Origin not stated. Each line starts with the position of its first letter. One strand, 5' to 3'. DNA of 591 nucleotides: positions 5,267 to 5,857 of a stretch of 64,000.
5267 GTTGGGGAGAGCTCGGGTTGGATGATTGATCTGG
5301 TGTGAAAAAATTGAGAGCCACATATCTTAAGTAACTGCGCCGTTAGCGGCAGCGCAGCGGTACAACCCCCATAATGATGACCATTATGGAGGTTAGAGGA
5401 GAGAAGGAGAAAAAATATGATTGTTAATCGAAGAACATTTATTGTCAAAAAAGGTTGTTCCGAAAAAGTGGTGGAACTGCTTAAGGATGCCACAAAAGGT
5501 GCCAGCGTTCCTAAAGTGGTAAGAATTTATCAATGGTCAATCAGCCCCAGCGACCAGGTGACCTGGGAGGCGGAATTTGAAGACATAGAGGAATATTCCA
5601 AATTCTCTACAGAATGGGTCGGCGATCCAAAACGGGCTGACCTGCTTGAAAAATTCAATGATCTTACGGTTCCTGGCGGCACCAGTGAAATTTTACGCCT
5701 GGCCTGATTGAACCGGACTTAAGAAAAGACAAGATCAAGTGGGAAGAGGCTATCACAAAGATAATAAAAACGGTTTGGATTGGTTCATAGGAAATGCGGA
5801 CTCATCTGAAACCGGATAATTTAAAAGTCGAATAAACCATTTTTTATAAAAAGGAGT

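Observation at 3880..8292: Phenylphosphate-carboxylase-like UbiD module with an extra small subunit and a terminator before the phosphatase subunit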

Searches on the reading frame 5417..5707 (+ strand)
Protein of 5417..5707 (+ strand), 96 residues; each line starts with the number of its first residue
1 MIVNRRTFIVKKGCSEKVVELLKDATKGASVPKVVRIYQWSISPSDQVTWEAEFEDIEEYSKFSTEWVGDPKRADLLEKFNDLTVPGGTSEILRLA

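Call 6: search_protein_families(library=ncbifam, proteins=[window:5417-5707:+], max_evalue=0.01)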
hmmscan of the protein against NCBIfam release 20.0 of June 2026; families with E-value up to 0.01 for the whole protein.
window:5417-5707:+ (96 aa): 0 families

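Call 7: search_protein_families(library=pfam, proteins=[window:5417-5707:+], max_evalue=0.01)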
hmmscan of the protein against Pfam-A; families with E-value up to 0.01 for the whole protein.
window:5417-5707:+ (96 aa): 0 families
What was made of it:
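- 5417..5707 (+): orf96, a divergent NIPSNAP/ABM-like dimeric alpha+beta-barrel protein (96 aa, 10.9 kDa). It is a lineage-specific accessory gene of ppc operons. No Pfam or NCBIfam hit (calls 6, 7).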

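Call 12: find_homologous_proteins(query=window:5417-5704:+, max_evalue=0.001)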
Query seq(96 aa) (96 aa): 41 proteins with E <= 0.001 among 41 candidates.
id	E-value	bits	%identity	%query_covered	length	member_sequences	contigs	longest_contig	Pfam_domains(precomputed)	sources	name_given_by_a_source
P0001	1.5e-55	203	99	100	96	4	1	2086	-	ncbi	-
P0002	8.4e-49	181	84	100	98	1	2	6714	-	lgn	-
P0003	1.5e-41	158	73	100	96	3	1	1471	-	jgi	jgi:hypothetical protein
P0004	1.2e-40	155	76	100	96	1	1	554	-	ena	-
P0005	2.1e-40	154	76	99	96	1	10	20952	-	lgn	-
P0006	8.2e-40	152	76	99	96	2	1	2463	-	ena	-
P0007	1.1e-39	152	72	100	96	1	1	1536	-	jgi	jgi:quinol monooxygenase YgiN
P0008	1.8e-39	151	72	100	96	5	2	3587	-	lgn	-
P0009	2.3e-39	151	72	100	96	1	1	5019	-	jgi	jgi:hypothetical protein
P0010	4.2e-39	150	74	100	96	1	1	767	-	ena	-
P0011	6.4e-39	150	72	99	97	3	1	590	-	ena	-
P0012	1.0e-38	149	74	100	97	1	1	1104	-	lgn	-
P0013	1.2e-38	149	74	100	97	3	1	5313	-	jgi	jgi:hypothetical protein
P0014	1.3e-38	149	73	100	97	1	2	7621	-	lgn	-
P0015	1.4e-38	148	72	100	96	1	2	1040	-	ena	-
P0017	2.4e-38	148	72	99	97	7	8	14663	-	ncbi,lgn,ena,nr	ncbi:MAG: hypothetical protein QNI92_01330 [Desulfobacterales bacterium]|nr:hypothetical protein [De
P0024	4.5e-38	147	69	100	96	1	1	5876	-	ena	-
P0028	5.1e-37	143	72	99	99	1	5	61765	-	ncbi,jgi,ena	-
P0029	6.3e-37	143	71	99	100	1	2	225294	-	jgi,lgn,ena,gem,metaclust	metaclust:\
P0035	2.4e-33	132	65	99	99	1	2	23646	-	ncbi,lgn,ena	-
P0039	8.2e-25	104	57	99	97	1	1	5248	-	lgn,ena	-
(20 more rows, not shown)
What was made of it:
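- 5417..5707 (+): 41 homologous clusters (call 12).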

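Call 13: find_encoding_contigs(protein=P0029, flank=10000, max_places=3)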
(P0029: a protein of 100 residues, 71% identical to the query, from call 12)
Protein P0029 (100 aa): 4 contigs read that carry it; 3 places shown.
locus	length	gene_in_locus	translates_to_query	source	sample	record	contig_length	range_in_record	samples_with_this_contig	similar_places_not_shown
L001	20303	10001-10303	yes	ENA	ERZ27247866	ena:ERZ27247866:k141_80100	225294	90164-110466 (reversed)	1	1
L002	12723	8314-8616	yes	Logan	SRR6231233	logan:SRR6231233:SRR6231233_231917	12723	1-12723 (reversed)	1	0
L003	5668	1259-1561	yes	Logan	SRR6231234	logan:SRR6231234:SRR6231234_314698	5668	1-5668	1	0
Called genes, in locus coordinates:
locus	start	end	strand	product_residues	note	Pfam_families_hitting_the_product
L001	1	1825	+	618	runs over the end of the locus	PF00391:PEP-utilizers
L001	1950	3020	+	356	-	PF01326:PPDK_N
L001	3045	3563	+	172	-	PF00072:Response_reg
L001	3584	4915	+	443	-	PF00501:AMP-binding (weak), PF14535:AMP-binding_C_2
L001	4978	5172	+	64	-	-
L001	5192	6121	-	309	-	PF00126:HTH_1, PF03466:LysR_substrate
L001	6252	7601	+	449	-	PF20695:UbiD_N, PF01977:UbiD, PF20696:UbiD_C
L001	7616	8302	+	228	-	PF02441:Flavoprotein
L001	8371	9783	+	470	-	PF20695:UbiD_N, PF01977:UbiD, PF20696:UbiD_C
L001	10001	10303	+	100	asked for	-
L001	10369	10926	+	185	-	PF08282:Hydrolase_3 (weak)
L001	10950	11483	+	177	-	-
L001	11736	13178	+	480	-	PF20695:UbiD_N, PF01977:UbiD, PF20696:UbiD_C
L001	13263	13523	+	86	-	PF09662:Phenyl_P_gamma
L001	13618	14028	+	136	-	PF01982:CTP-dep_RFKase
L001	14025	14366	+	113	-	-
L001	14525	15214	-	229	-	PF00702:Hydrolase, PF12710:HAD, PF13419:HAD_2, PF13242:Hydrolase_like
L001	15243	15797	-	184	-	-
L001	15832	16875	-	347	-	PF02625:XdhC_CoxI, PF13478:XdhC_C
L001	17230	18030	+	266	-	PF09339:HTH_IclR, PF12802:MarR_2 (weak), PF01614:IclR_C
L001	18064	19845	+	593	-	PF01979:Amidohydro_1, PF07969:Amidohydro_3 (faint), PF13382:Adenine_deam_C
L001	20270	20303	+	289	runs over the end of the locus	-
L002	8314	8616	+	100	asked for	-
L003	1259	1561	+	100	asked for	-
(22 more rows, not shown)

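Call 14: find_encoding_contigs(protein=P0028, flank=10000, max_places=3)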
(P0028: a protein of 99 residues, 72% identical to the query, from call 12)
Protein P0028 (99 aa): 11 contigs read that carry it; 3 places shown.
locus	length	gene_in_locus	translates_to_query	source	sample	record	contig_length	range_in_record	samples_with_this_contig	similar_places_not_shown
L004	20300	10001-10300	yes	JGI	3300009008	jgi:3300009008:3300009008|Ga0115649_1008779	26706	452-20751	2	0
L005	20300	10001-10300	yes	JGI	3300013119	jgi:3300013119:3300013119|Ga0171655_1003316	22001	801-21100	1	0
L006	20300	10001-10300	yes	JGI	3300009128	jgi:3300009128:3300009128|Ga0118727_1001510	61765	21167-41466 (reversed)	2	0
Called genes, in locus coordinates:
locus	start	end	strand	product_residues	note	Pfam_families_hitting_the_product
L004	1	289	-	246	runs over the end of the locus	?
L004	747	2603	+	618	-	PF00391:PEP-utilizers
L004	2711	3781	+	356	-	PF01326:PPDK_N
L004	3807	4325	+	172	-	PF00072:Response_reg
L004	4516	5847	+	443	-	PF00501:AMP-binding (weak), PF14535:AMP-binding_C_2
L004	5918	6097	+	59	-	-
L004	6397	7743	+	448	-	PF20695:UbiD_N, PF01977:UbiD, PF20696:UbiD_C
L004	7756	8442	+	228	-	PF02441:Flavoprotein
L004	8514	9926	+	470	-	PF20695:UbiD_N, PF01977:UbiD, PF20696:UbiD_C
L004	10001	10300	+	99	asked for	-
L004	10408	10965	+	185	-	PF08282:Hydrolase_3 (weak)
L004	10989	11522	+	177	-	PF08282:Hydrolase_3 (weak)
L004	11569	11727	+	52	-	-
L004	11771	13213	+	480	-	PF20695:UbiD_N, PF01977:UbiD, PF20696:UbiD_C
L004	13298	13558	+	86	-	PF09662:Phenyl_P_gamma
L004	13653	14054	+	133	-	PF01982:CTP-dep_RFKase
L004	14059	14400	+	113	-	-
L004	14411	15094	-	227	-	PF00702:Hydrolase, PF12710:HAD, PF13419:HAD_2, PF13242:Hydrolase_like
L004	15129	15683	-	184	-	-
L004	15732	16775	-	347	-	PF02625:XdhC_CoxI, PF13478:XdhC_C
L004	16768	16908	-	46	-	-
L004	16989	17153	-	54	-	-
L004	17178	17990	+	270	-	PF09339:HTH_IclR, PF12802:MarR_2 (faint), PF01614:IclR_C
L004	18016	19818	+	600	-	PF01979:Amidohydro_1, PF07969:Amidohydro_3 (weak), PF13382:Adenine_deam_C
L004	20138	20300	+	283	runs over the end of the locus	-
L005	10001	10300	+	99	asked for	-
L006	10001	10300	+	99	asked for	-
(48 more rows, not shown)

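Call 15: find_encoding_contigs(protein=P0035, flank=10000, max_places=3)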
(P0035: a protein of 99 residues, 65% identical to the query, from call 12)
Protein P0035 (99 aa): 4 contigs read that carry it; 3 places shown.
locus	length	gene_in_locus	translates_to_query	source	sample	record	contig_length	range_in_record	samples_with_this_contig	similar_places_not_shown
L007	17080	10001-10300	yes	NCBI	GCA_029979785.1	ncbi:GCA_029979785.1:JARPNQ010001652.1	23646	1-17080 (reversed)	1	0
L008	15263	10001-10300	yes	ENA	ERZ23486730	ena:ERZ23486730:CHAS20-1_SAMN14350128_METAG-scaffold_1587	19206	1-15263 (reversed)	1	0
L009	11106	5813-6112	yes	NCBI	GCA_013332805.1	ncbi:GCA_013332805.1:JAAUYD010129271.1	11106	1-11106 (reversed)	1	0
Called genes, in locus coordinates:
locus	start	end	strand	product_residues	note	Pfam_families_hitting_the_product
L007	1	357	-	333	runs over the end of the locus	PF03401:TctC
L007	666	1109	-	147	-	PF03061:4HBT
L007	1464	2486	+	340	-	PF03480:DctP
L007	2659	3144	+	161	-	PF04290:DctQ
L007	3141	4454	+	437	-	PF03600:CitMHS, PF06808:DctM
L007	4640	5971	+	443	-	PF00501:AMP-binding (weak), PF14535:AMP-binding_C_2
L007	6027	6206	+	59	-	-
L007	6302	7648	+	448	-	PF20695:UbiD_N, PF01977:UbiD, PF20696:UbiD_C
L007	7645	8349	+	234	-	PF02441:Flavoprotein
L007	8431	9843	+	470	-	PF20695:UbiD_N, PF01977:UbiD, PF20696:UbiD_C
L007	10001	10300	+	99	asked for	-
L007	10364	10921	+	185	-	PF08282:Hydrolase_3 (weak)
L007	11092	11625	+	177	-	-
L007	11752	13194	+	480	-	PF20695:UbiD_N, PF01977:UbiD, PF20696:UbiD_C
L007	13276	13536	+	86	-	PF09662:Phenyl_P_gamma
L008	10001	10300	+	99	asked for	-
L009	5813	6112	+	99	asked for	-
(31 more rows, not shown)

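Call 21: find_related_loci(query=A1, collection=genome_contigs, flank=10000)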
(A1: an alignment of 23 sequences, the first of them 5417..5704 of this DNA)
Query A1 (96 aa) in genome_contigs; peptide patterns used: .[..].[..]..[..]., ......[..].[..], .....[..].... (x = any residue, [..] = any of these).
94 stretches matched a pattern; 5 encode a relative of the query (tblastn E <= 1e-3); 5 distinct loci.
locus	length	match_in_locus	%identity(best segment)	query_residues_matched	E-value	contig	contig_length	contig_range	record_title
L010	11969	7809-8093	69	1-95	9e-45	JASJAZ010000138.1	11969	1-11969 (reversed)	MAG: Desulfobacterales bacterium isolate MO_071.B1 MO_071.c_1271, whole genome shotgun sequence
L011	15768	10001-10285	72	1-95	5e-44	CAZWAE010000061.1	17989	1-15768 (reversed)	MAG TPA_asm: uncultured Desulfobacteraceae bacterium isolate SRP077602_co5_548 genome assembly, contig: NODE_14900_lengt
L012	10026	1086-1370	72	1-95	4e-43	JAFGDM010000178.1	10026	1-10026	MAG: Deltaproteobacteria bacterium isolate Zod_Metabat.1176 k87_4796318, whole genome shotgun sequence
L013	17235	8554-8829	59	1-92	9e-35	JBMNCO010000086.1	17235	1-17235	MAG: Desulfatiglandales bacterium isolate Bins.026 NODE_5451, whole genome shotgun sequence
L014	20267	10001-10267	40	1-92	1e-15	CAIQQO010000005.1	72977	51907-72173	uncultured bacterium isolate LJ_bin-0733 genome assembly, contig: bin-0733:005/497, whole genome shotgun sequence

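Call 26: search_protein_families(library=pfam, proteins=[L012:37-597:+, L012:1511-2002:+, L012:2466-4286:-, L012:4790-5965:-, L013:5954-8101:-, L013:9214-11352:+, L013:11465-12598:+, L014:8232-9797:+, L014:10432-11454:+, L014:11476-12882:+], max_evalue=0.0001)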
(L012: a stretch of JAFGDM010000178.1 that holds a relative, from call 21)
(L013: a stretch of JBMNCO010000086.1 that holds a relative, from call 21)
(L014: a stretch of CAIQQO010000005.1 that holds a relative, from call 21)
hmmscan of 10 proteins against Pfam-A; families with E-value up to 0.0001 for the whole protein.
L012:37-597:+ (186 aa): 0 families

L012:1511-2002:+ (163 aa): 1 family
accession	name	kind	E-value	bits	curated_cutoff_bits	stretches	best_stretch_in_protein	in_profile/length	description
PF00571.33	CBS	-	2.7e-33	114.5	24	2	104-157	1-55/57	CBS domain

L012:2466-4286:- (606 aa): 2 families
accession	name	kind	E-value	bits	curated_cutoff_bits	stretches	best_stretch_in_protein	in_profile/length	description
PF02492.25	cobW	-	1.7e-41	142.2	20.7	1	308-479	1-179/180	CobW/HypB/UreG, nucleotide-binding domain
PF07683.19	CobW_C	-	1.4e-10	41.3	22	1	527-597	9-85/94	Cobalamin synthesis protein cobW C-terminal domain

L012:4790-5965:- (391 aa): 0 families

L013:5954-8101:- (715 aa): 2 families
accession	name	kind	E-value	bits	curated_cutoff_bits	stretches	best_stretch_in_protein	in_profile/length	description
PF00916.26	Sulfate_transp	-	8.4e-106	354.4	23.2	2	27-240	1-220/380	Sulfate permease family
PF01740.26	STAS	-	5.6e-16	58.7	22.6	1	589-689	10-106/106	STAS domain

L013:9214-11352:+ (712 aa): 2 families
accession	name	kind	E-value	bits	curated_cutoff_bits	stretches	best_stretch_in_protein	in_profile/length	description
PF02540.23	NAD_synthase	-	7e-23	81.4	21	1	370-543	5-166/242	NAD synthase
PF00795.27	CN_hydrolase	-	1.9e-14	54.1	23.2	1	42-305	9-254/256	Carbon-nitrogen hydrolase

L013:11465-12598:+ (377 aa): 1 family
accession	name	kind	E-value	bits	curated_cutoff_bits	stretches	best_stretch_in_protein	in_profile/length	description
PF09982.15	LpxR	-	2.6e-102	342.5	26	1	50-376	11-322/323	Outer membrane protein LpxR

L014:8232-9797:+ (521 aa): 4 families
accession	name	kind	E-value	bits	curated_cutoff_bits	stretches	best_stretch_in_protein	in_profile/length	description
PF01408.29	GFO_IDH_MocA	-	2.3e-29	103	24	1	158-275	1-117/120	Oxidoreductase family, NAD-binding Rossmann fold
PF02894.22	GFO_IDH_MocA_C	-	4.3e-27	95.8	22.9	1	291-514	2-218/218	Oxidoreductase family, C-terminal alpha/beta domain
PF22725.1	GFO_IDH_MocA_C3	-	1e-25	90.5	27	1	286-418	1-124/124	GFO/IDH/MocA C-terminal domain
PF22685.1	Gal80p_C-like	-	8.6e-06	26.4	29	1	284-420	1-151/152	Gal80p, C-terminal domain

L014:10432-11454:+ (340 aa): 2 families
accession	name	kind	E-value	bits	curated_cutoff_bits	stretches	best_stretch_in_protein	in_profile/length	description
PF13487.12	HD_5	-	5.5e-38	130.8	27.2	1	170-328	9-170/170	HD domain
PF01966.28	HD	-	4.8e-16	59.5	22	1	176-296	2-115/116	HD domain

L014:11476-12882:+ (468 aa): 2 families
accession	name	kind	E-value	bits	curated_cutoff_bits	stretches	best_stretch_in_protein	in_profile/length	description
PF07690.21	MFS_1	-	2.6e-25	89.5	33.4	2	54-418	2-344/347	Major Facilitator Superfamily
PF12832.13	MFS_1_like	-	2.5e-05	23.9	25.2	0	282-438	214-372/373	MFS_1 like family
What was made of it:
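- More distant ones sit next to transporters and NAD synthase (call 26).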

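Call 27: predict_structure(alignment_id=A1)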
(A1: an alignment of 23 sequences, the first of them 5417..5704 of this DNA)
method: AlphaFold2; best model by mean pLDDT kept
length: 96 residues; sequences in the alignment: 23
mean_pLDDT: 90.8   pTM: 0.80
mean pLDDT of the five models: 90.8, 90.0, 89.8, 88.3, 72.2
residues with pLDDT >= 90: 65; 70-90: 31; 50-70: 0; < 50: 0
segments of 3 or more residues with pLDDT < 50: none
pLDDT, mean of each block of 10 residues (from residue 1): 95 95 84 89 93 93 88 89 94 87
secondary structure, 60 per line:
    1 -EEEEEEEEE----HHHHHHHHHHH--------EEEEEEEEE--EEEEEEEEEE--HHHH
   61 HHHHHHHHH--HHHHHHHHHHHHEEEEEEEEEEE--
elements in order: E2-10 H15-25 E34-42 E45-54 H57-69 H72-83 E84-94
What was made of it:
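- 5417..5707 (+): AlphaFold2 model with pLDDT 90.8 (call 27).
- On NIPSNAP domain (PF07978): The AlphaFold2 model has pLDDT 90.8 (call 27).
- On LpdD-type prFMNH2 chaperone: The predicted fold is an alpha+beta barrel (call 27).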

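Call 29: search_solved_structures(query=A1, max_evalue=10)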
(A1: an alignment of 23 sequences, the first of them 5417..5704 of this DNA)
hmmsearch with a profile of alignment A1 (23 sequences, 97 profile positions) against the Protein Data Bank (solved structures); distinct sequences matched with E-value up to 10: 2.
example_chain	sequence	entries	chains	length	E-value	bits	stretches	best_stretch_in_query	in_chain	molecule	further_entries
4hb1_A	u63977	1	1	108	0.22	15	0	71-94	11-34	DHP1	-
2ee1_A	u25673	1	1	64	0.39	14.2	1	30-67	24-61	Chromodomain helicase-DNA-binding protein 4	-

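Call 30: fold_search(model_id=the predicted structure, library=pdb)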
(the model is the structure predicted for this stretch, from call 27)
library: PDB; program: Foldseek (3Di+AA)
matches with E <= 10: 1506; with E <= 0.001: 35
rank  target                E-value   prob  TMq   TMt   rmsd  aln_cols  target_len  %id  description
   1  5k9f                  9.5e-06  1.00  0.74  0.70   3.1       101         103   16  Crystal structure of a NIPSNAP domain protein from Burkholderia xenovorans (released 2016-06-15)
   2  5ixu                  1.2e-05  1.00  0.71  0.67   3.9        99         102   16  Crystal structure of an uncharacterized NIPSNAP domain protein from Burkholderia xenovorans (released 2016-03-30)
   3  2ap6_A                3.0e-05  1.00  0.78  0.73   2.7       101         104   18  X-Ray Crystal Structure of Protein Atu4242 from Agrobacterium tumefaciens. Northeast Strucutral Genomics Consortium Ta (released 2005-11-01)
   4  4hl9_A                1.7e-04  1.00  0.71  0.72   3.0        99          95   12  Crystal structure of antibiotic biosynthesis monooxygenase (released 2012-10-31)
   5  5kak_G                2.1e-04  1.00  0.75  0.63   3.3       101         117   17  Crystal structure of an uncharacterized NIPSNAP-like domain protein from Burkholderia xenovorans (released 2016-06-15)
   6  1y0h_A                2.2e-04  1.00  0.63  0.61   4.0        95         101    9  Structure of Rv0793 from Mycobacterium tuberculosis (released 2004-12-28)
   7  1vqy_D                2.5e-04  1.00  0.76  0.71   3.1        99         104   15  CRYSTAL STRUCTURE OF a NIPSNAP FAMILY PROTEIN (ATU5224) FROM AGROBACTERIUM TUMEFACIENS STR. C58 AT 2.40 A RESOLUTION (released 2005-01-18)
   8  9lsd_B                2.5e-04  1.00  0.64  0.58   3.6        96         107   19  Crystal structure of a polyketide cyclase FasU from Streptomyces kanamyceticus (released 2025-03-12)
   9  9lmm_A                2.7e-04  1.00  0.73  0.75   2.7        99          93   15  An antibiotic biosynthesis monooxygenase family protein from Streptomyces sp. MA37 (released 2025-11-26)
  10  5kak_A                2.9e-04  1.00  0.75  0.64   3.3       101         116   17  Crystal structure of an uncharacterized NIPSNAP-like domain protein from Burkholderia xenovorans (released 2016-06-15)
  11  5kak_F                2.9e-04  1.00  0.76  0.63   3.3       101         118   17  Crystal structure of an uncharacterized NIPSNAP-like domain protein from Burkholderia xenovorans (released 2016-06-15)
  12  5kak_D                3.1e-04  1.00  0.77  0.64   2.7        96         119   18  Crystal structure of an uncharacterized NIPSNAP-like domain protein from Burkholderia xenovorans (released 2016-06-15)
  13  5o3p_A                3.1e-04  1.00  0.41  0.41   4.8        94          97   15  Carbon regulatory PII-like protein SbtB from Synechocystis sp. 6803 in Apo state, trigonal crystal form (released 2018-05-16)
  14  5kak_C                3.6e-04  1.00  0.75  0.62   3.3       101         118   17  Crystal structure of an uncharacterized NIPSNAP-like domain protein from Burkholderia xenovorans (released 2016-06-15)
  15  5o3r_A                3.6e-04  1.00  0.41  0.41   5.1        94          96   13  Carbon regulatory PII-like protein SbtB from Synechocystis sp. 6803 in complex with AMP (released 2018-05-16)
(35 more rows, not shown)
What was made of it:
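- On NIPSNAP domain (PF07978): Foldseek top hits 5k9f, 5ixu and 2ap6 give E-values of 1e-5 to 3e-5 and query-normalised TM-scores of 0.71-0.78 (call 30).
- Closest known: Bacterial NIPSNAP-domain proteins of unknown function. Same: The predicted fold matches, with query-normalised TM-scores of 0.71-0.78 (call 30).
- Model pLDDT of 90.8 with NIPSNAP and ABM structures as top matches (calls 27, 30). Structural neighbours include IsdG, LsrG and polyketide cyclases (call 30).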

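Call 35: find_encoding_contigs(protein=P0002, flank=10000, max_places=2)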
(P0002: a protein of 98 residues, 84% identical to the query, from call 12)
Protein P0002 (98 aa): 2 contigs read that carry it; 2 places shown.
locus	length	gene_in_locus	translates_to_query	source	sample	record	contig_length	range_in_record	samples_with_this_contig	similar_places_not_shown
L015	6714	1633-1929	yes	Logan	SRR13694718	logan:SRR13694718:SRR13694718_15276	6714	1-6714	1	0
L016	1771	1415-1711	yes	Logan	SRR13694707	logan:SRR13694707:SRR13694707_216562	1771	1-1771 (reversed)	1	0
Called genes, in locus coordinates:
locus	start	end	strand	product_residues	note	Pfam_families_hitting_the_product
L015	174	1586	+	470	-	PF20695:UbiD_N, PF01977:UbiD, PF20696:UbiD_C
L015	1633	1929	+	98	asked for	-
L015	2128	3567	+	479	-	PF20695:UbiD_N, PF01977:UbiD, PF20696:UbiD_C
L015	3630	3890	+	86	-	PF09662:Phenyl_P_gamma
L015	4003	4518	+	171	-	PF00702:Hydrolase (weak), PF08282:Hydrolase_3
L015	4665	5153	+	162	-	PF01243:PNPOx_N (weak)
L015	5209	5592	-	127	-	PF01982:CTP-dep_RFKase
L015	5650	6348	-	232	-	PF00702:Hydrolase, PF12710:HAD, PF13419:HAD_2, PF13242:Hydrolase_like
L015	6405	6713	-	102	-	?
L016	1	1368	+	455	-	?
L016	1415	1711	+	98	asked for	-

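Call 36: find_encoding_contigs(protein=P0005, flank=10000, max_places=2)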
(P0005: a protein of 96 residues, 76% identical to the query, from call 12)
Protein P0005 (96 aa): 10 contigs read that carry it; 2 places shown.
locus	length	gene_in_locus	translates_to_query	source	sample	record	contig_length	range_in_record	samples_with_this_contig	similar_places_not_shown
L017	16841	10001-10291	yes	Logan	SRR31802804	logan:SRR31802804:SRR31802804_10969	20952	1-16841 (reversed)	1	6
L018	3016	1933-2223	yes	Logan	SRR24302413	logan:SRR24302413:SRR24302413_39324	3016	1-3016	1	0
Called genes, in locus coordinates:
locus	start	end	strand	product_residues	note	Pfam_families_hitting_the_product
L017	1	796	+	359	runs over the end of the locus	PF02730:AFOR_N, PF01314:AFOR_C (weak)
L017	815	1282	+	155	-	PF13237:Fer4_10 (faint), PF14697:Fer4_21 (faint), PF13247:Fer4_11, PF25160:LdpA_Fe-S-bd (weak), PF12838:Fer4_7, PF00037:Fer4, PF12797:Fer4_2 (weak), PF12837:Fer4_6 (weak), +1 more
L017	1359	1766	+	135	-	PF00037:Fer4 (weak), PF13237:Fer4_10 (weak), PF14697:Fer4_21, PF25160:LdpA_Fe-S-bd (faint), PF12837:Fer4_6 (faint), PF12838:Fer4_7, PF13187:Fer4_9, PF00037:Fer4 (weak), +1 more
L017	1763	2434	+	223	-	PF12225:DUF5981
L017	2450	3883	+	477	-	PF06277:EutA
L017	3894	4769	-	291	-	PF00126:HTH_1, PF03466:LysR_substrate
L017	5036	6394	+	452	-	PF20695:UbiD_N, PF01977:UbiD, PF20696:UbiD_C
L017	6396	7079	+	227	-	PF02441:Flavoprotein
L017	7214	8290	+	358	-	PF01070:FMN_dh, PF01645:Glu_synthase (faint)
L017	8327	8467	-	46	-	-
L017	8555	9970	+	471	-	PF20695:UbiD_N, PF01977:UbiD, PF20696:UbiD_C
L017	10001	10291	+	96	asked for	-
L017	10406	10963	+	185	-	PF08282:Hydrolase_3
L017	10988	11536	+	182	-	-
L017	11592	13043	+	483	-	PF20695:UbiD_N, PF01977:UbiD, PF20696:UbiD_C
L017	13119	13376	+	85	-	PF09662:Phenyl_P_gamma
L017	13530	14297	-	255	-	PF01982:CTP-dep_RFKase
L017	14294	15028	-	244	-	PF00702:Hydrolase, PF12710:HAD (weak), PF13419:HAD_2, PF13242:Hydrolase_like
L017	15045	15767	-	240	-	PF00702:Hydrolase, PF12710:HAD, PF13419:HAD_2, PF13242:Hydrolase_like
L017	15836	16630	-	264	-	PF09339:HTH_IclR, PF01614:IclR_C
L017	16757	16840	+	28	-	?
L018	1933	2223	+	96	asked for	-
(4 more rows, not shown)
